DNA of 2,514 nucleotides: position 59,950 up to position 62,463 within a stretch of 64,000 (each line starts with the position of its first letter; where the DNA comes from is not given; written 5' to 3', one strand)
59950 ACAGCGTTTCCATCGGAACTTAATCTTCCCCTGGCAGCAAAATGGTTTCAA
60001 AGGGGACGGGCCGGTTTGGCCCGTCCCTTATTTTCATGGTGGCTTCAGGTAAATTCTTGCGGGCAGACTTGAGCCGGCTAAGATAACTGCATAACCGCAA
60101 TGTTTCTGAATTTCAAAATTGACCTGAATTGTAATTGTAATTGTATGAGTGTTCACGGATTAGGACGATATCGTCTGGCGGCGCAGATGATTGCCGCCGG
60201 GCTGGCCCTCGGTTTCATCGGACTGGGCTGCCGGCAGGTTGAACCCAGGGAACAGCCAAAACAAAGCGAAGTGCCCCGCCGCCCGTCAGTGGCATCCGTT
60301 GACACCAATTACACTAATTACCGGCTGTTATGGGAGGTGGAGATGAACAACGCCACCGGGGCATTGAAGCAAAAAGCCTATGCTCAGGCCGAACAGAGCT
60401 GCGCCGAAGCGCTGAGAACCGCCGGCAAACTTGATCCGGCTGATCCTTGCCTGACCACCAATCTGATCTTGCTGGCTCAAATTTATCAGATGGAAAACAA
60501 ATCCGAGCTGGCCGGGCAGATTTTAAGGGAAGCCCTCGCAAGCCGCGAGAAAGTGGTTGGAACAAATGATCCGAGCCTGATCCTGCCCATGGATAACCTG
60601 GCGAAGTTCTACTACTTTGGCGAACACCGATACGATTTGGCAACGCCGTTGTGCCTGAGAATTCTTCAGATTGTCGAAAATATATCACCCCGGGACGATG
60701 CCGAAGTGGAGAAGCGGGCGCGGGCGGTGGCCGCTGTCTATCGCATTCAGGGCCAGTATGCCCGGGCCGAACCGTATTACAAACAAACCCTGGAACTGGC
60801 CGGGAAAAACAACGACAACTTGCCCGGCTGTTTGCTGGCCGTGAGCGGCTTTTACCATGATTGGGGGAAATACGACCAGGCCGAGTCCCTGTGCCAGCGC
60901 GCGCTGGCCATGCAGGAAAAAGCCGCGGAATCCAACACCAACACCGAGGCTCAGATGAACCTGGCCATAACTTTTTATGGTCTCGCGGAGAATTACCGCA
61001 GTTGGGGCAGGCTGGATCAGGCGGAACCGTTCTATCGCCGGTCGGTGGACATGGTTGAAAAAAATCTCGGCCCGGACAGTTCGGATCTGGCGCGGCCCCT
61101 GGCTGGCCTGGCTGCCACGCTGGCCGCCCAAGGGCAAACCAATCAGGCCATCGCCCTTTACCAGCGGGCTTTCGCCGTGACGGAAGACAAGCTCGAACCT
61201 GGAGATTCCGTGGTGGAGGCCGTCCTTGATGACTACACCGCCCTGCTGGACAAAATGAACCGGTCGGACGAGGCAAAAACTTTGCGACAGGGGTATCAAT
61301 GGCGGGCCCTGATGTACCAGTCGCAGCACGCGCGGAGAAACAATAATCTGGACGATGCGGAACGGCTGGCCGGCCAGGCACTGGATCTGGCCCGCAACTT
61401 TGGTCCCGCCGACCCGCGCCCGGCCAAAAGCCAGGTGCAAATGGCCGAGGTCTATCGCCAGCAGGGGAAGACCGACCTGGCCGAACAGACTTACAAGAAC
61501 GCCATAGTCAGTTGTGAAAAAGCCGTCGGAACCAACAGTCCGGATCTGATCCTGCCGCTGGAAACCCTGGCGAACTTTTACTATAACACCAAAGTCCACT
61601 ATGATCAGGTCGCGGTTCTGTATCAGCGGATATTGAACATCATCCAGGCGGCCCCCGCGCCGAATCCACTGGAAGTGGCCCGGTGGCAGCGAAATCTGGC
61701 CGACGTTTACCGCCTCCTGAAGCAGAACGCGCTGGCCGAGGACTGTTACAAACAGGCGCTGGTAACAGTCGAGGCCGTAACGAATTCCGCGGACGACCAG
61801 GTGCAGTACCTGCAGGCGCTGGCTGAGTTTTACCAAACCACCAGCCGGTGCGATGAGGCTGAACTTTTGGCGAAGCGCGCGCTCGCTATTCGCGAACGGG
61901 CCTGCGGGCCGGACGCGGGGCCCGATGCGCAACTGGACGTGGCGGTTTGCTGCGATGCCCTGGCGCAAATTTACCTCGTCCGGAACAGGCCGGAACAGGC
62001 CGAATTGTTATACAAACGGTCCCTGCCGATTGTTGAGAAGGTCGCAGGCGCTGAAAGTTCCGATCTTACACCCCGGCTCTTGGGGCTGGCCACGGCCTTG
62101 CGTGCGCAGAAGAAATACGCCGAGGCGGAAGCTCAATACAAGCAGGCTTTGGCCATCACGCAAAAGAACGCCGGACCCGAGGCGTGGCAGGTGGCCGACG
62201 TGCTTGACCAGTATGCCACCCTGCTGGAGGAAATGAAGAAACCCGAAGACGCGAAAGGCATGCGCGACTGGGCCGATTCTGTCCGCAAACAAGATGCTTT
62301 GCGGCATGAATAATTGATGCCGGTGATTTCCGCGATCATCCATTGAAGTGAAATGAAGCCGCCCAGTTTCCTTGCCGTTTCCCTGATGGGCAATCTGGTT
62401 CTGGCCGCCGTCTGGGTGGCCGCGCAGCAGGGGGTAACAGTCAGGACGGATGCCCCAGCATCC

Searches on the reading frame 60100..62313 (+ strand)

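Call 50: search_protein_families(library=pfam, proteins=[window:60100-62313:+], max_evalue=0.00001)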
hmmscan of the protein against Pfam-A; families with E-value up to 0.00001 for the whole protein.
window:60100-62313:+ (737 aa): 11 families
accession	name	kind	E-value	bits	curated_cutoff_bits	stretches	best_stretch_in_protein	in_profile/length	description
PF13424.12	TPR_12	-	1.1e-63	211.8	30.1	7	289-362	3-76/77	Tetratricopeptide repeat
PF24885.1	TPR_NPHP3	-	4.1e-57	193.8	100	5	286-429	96-235/239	Nephrocystin-3 TPR domain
PF13374.12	TPR_10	-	1.3e-49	165.3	27.5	0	571-605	5-39/42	Tetratricopeptide repeat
PF13176.12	TPR_7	-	5.6e-25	85.7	27.9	0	211-240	6-35/36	Tetratricopeptide repeat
PF00515.34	TPR_1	-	1.4e-23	82.1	27.8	0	211-236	8-33/34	Tetratricopeptide repeat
PF17874.7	TPR_MalT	-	3e-21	76.5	45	1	195-321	30-154/336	MalT-like TPR region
PF07719.23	TPR_2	-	2.8e-17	61.8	27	0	661-689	5-33/34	Tetratricopeptide repeat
PF13428.12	TPR_14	-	1.6e-12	47.2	23.5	0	660-696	4-38/44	Tetratricopeptide repeat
PF13181.12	TPR_8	-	1.9e-12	46.7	25.7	0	442-469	1-28/34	Tetratricopeptide repeat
PF14559.12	TPR_19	-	1.9e-09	38.1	25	0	413-466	3-49/68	Tetratricopeptide repeat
PF25063.1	ARM_TT21_C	-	3.4e-07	30.8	35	0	205-277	56-130/209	Tetratricopeptide repeat protein 21 C-terminal ARM domain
